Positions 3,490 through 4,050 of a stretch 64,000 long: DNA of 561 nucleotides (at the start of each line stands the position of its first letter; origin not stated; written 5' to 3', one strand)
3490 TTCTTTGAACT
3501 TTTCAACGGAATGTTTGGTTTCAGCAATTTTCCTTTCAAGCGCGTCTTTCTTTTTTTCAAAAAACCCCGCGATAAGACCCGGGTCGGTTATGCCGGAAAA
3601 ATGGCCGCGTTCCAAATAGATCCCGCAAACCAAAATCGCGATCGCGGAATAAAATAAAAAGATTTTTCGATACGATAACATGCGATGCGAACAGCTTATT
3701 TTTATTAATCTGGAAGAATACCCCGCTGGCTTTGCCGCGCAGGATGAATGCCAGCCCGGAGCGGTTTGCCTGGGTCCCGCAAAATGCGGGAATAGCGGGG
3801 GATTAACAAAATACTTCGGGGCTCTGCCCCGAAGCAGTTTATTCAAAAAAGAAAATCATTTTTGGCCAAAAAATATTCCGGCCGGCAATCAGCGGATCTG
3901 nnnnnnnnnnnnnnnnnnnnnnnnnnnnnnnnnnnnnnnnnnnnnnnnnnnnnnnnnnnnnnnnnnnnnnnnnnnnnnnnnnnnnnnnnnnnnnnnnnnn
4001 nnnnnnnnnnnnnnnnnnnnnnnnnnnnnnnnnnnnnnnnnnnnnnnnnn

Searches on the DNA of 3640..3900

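Call 75: search_rna_families(source=window, start=3640, end=3900, threshold=evalue, max_evalue=10)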
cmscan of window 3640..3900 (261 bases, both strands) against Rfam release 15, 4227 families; matches with E-value up to 10: 2.
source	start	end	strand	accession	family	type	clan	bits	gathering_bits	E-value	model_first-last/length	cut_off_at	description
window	3807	3876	-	RF02866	ncS16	Gene; sRNA;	-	18.8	48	0.17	1-83/83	no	Burkholderia sRNA 16 (Bc_KC_sr1)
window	3775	3880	-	RF01669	P14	Gene; sRNA;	-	18.1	45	0.19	1-146/146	no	Pseudomonas sRNA P14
